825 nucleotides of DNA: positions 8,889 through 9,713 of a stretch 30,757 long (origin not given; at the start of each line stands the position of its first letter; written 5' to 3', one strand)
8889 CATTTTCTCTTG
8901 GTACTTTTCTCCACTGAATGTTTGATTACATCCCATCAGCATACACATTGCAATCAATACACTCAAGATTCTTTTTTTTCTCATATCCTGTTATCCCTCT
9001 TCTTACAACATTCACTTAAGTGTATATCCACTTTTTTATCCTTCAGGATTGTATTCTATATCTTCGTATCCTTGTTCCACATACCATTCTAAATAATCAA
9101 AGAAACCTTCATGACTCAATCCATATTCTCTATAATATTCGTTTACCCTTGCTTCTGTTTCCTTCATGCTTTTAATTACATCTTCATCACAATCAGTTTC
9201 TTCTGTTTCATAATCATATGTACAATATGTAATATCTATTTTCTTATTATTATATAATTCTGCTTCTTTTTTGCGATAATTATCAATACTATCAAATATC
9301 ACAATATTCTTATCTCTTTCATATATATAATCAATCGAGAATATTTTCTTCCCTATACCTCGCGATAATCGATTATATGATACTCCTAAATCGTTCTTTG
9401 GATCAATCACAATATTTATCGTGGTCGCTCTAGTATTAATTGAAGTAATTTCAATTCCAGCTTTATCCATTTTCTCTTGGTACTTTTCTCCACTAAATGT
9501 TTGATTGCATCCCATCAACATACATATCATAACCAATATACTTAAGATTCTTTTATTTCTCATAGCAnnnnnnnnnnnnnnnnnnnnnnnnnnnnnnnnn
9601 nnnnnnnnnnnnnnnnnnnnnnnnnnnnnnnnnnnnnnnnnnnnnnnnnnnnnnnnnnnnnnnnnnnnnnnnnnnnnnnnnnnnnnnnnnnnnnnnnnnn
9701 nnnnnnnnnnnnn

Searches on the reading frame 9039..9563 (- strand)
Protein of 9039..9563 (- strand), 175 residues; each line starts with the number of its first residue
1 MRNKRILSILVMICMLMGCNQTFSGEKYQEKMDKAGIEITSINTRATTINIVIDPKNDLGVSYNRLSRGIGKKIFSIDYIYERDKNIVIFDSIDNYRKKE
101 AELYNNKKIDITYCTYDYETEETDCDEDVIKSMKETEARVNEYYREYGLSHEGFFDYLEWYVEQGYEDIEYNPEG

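Call 3: search_protein_families(library=pfam, proteins=[window:9039-9563:-], max_evalue=1)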
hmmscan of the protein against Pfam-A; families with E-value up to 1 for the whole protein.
window:9039-9563:- (175 aa): 2 families
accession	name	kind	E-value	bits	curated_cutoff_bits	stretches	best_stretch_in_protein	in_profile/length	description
PF25083.1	GIPC1_GH1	-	0.047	14.1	28.4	1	86-117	14-45/67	GIPC1-3 GH1 domain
PF11713.13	Peptidase_C80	-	0.092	13.5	23.8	0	92-147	85-143/154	Peptidase C80 family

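Call 4: search_protein_families(library=ncbifam, proteins=[window:9039-9563:-], max_evalue=1)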
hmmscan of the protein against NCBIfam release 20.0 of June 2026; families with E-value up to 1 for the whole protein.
window:9039-9563:- (175 aa): 1 family
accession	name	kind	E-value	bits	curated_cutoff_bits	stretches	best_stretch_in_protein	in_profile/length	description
NF041529.1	LvhB7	equivalog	0.16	11.7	70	1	4-22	2-19/45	T4SS-associated protein LvhB7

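Call 9: find_homologous_proteins(query=window:9039-9563:-)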
Query window:9039-9563:- (175 aa): 7 proteins with E <= 0.001 among 25 candidates.
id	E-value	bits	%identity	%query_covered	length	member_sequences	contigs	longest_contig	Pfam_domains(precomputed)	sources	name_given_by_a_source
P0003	1.6e-111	388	100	100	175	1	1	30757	-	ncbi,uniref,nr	ncbi:hypothetical protein EDD63_12914 [Breznakia blatticola]|uniref:Uncharacterized protein n=1 Tax=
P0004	3.3e-90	319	83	100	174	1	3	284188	-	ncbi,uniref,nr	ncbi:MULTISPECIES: hypothetical protein [unclassified Breznakia]|uniref:hypothetical protein n=1 Tax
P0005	7.3e-88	311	79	100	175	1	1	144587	-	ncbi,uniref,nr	ncbi:hypothetical protein EDD63_10120 [Breznakia blatticola]|uniref:Uncharacterized protein n=1 Tax=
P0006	4.6e-84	299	75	100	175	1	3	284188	-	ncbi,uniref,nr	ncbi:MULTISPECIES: hypothetical protein [unclassified Breznakia]|uniref:hypothetical protein n=1 Tax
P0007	9.7e-84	298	74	100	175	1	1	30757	-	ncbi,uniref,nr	ncbi:hypothetical protein EDD63_12911 [Breznakia blatticola]|uniref:Uncharacterized protein n=1 Tax=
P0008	2.8e-34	137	61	59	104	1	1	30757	-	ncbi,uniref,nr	ncbi:hypothetical protein EDD63_12913 [Breznakia blatticola]|uniref:Beta-lactamase inhibitor (BLIP) 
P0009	6.4e-31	126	64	53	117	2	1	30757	-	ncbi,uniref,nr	ncbi:hypothetical protein EDD63_12910 [Breznakia blatticola]|uniref:Uncharacterized protein n=2 Tax=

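Call 11: find_encoding_contigs(protein=P0004, flank=10000, max_places=4)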
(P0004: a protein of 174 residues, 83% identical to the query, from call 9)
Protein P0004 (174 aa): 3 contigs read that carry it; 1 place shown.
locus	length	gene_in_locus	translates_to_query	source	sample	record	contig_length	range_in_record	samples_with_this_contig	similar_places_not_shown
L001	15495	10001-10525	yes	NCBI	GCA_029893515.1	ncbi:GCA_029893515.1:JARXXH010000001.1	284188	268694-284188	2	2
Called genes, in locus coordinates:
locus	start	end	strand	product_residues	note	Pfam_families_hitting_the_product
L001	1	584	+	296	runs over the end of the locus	PF02219:MTHFR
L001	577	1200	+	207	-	PF02965:Met_synt_B12 (weak)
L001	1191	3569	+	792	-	PF02574:S-methyl_trans, PF03599:CdhD (faint), PF00809:Pterin_bind, PF02607:B12-binding_2, PF02310:B12-binding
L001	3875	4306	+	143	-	-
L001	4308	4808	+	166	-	-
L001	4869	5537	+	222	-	PF04237:YjbR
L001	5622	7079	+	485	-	PF00128:Alpha-amylase, PF02324:Glyco_hydro_70 (faint), PF09154:Alpha-amy_C_pro (weak)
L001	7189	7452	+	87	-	-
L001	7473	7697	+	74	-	-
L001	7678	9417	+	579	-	-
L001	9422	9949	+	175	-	-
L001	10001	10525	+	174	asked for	-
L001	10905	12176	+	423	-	PF01053:Cys_Met_Meta_PP, PF01041:DegT_DnrJ_EryC1 (faint)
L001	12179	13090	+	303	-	PF04204:HTS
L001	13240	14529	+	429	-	PF04734:Ceramidase_alk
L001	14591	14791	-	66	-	PF00313:CSD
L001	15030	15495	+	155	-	PF13936:HTH_38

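Call 38: find_encoding_contigs(protein=P0005, flank=10000, max_places=3)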
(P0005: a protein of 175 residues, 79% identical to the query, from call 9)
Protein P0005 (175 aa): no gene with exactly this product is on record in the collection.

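Call 41: predict_structure(alignment_id=A4)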
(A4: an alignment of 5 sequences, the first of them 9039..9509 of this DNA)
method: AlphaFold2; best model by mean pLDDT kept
length: 157 residues; sequences in the alignment: 5
mean_pLDDT: 45.7   pTM: 0.38
mean pLDDT of the five models: 45.7, 45.3, 43.8, 38.7, 38.2
residues with pLDDT >= 90: 0; 70-90: 0; 50-70: 68; < 50: 89
segments of 3 or more residues with pLDDT < 50: 1-4, 23-94, 147-157
pLDDT, mean of each block of 10 residues (from residue 1): 50 61 39 40 36 38 30 34 37 48 56 57 60 58 52 33
secondary structure, 60 per line:
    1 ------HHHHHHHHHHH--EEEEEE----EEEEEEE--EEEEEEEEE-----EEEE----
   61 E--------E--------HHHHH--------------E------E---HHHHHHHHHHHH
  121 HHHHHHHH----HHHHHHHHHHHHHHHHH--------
elements in order: H7-17 E20-25 E30-36 E39-47 E53-56 H79-83 H109-128 H133-149

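Call 43: search_protein_families(library=phrogs, proteins=[window:9039-9563:-], max_evalue=0.1)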
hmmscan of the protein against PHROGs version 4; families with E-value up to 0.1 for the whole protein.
window:9039-9563:- (175 aa): 1 family
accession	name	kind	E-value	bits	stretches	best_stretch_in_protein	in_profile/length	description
phrog_1267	-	lysis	0.016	16.9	1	2-65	2-72/119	Rz-like spanin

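Call 54: fold_search(model_id=the predicted structure, library=pdb)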
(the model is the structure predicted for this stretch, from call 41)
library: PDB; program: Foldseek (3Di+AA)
matches with E <= 10: 119; with E <= 0.001: 0
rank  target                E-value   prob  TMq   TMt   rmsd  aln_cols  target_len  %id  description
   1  9iab_A                5.1e-01  0.07  0.21  0.14  18.5       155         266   14  Structure of the Argonaute-associated Cas4 family protein 1 (ACE1) from Chroococcidiopsis thermalis (CtACE1) (released 2025-04-23)
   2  2xi5_A                5.4e-01  0.08  0.18  0.17  10.5       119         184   18  N-terminal endonuclease domain of La Crosse virus L-protein (released 2010-10-06)
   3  7orn_A                5.8e-01  0.07  0.18  0.03  11.3       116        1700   19  La Crosse virus polymerase at replication initiation stage (released 2022-02-16)
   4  7ewu_B                8.0e-01  0.08  0.22  0.20  10.3       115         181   12  Crystal structure of Ebinur Lake virus cap snatching endonuclease (WT) (released 2022-01-26)
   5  2xi5_C                9.0e-01  0.06  0.18  0.16  10.8       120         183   18  N-terminal endonuclease domain of La Crosse virus L-protein (released 2010-10-06)
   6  7ex1_B                1.2e+00  0.07  0.23  0.22  12.7       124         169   15  Crystal structure of Ebinur Lake virus cap snatching endonuclease (Y109A mutant) (released 2022-01-26)
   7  9efe_D                1.3e+00  0.02  0.11  0.16  17.4        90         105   17  Crystal Structure in space group P21 of a nucleoid-associated protein (UBP) from Sulfolobus islandicus. (released 2025-06-11)
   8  2rk9_A                1.4e+00  0.10  0.20  0.26  12.0        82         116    8  The crystal structure of a glyoxalase/bleomycin resistance protein/dioxygenase superfamily member from Vibrio splendid (released 2007-10-30)
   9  2rk9_B                1.5e+00  0.10  0.21  0.27   8.7        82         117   11  The crystal structure of a glyoxalase/bleomycin resistance protein/dioxygenase superfamily member from Vibrio splendid (released 2007-10-30)
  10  7orl_A                1.5e+00  0.04  0.18  0.03  10.6       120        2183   18  La Crosse virus polymerase at transcription initiation stage (released 2022-02-16)
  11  9nl2_A                1.7e+00  0.04  0.22  0.06  12.5       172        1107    9  Structure of R2 retrotransposon protein from Platysternon megacephalum initiating target-primed reverse transcription (released 2025-06-18)
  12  5amr_A                1.8e+00  0.04  0.17  0.03  10.8       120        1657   18  Structure of the La Crosse Bunyavirus polymerase in complex with the 3' viral RNA (released 2015-06-03)
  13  8hmy_D                2.1e+00  0.03  0.15  0.18  13.0       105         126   10  Cryo-EM structure of the human pre-catalytic TSEN/pre-tRNA complex (released 2023-04-19)
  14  9dou_A                2.2e+00  0.03  0.18  0.05  12.6       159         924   12  Taeniopygia guttata R2 retrotransposon (R2Tg) initiating target-primed reverse transcription (released 2025-05-21)
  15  2yh6_C                2.4e+00  0.08  0.20  0.27   6.8        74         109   11  Structure of the N-terminal domain of BamC from E. coli (released 2011-05-25)
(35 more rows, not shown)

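Call 72: search_solved_structures(query=A4, max_evalue=10, show_alignments=2)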
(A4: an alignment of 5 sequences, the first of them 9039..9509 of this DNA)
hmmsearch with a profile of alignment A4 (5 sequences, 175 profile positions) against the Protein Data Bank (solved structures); distinct sequences matched with E-value up to 10: 1.
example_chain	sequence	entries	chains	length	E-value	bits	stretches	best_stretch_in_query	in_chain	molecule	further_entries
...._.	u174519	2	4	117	0.97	12.6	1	49-117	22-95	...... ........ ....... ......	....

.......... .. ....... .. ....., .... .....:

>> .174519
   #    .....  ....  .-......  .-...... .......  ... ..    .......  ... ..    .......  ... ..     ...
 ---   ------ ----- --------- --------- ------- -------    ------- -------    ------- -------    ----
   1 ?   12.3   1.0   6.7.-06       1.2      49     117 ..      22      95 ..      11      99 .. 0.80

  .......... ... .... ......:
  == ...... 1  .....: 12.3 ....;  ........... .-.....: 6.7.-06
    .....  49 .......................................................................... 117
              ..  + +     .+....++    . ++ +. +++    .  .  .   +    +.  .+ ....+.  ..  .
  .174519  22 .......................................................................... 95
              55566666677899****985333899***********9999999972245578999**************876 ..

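Call 74: search_protein_families(library=pfam, proteins=[P0008, P0009, P0003, P0004, P0005, P0006, P0007], max_evalue=10)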
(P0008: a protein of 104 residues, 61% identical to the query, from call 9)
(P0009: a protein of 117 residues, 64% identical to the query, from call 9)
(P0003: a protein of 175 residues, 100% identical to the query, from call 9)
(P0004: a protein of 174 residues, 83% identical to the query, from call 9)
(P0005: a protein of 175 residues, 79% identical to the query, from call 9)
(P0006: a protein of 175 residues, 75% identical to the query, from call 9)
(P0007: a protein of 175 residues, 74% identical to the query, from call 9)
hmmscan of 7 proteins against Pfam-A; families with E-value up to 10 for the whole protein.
P0008 (104 aa): 0 families

P0009 (117 aa): 1 family
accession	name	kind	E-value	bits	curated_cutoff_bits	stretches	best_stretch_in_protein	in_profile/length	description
PF15283.12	DUF4595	-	0.19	12.1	34.2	1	33-90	48-101/202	Domain of unknown function (DUF4595) with porin-like fold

P0003 (175 aa): 2 families
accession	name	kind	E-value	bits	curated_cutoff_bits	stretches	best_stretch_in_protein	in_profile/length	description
PF25083.1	GIPC1_GH1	-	0.047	14.1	28.4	1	86-117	14-45/67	GIPC1-3 GH1 domain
PF11713.13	Peptidase_C80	-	0.092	13.5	23.8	1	92-147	85-143/154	Peptidase C80 family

P0004 (174 aa): 1 family
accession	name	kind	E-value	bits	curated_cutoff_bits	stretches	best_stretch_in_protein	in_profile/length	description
PF25083.1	GIPC1_GH1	-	0.12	12.8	28.4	1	85-116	14-45/67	GIPC1-3 GH1 domain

P0005 (175 aa): 0 families

P0006 (175 aa): 0 families

P0007 (175 aa): 0 families

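Call 85: search_protein_families(library=pfam, proteins=[L001:3875-4303:+, L001:4308-4805:+], max_evalue=0.01)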
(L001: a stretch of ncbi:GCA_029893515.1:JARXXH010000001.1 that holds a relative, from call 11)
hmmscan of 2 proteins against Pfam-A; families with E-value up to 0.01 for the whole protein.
L001:3875-4303:+ (143 aa): 2 families
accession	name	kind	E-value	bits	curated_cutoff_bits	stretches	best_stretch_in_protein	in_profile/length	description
PF14478.12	DUF4430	-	6.4e-06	27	23.8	1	58-110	2-47/72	Domain of unknown function (DUF4430)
PF10694.14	DUF2500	-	0.0016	19.3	33.5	1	8-97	7-95/102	Protein of unknown function (DUF2500)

L001:4308-4805:+ (166 aa): 0 families
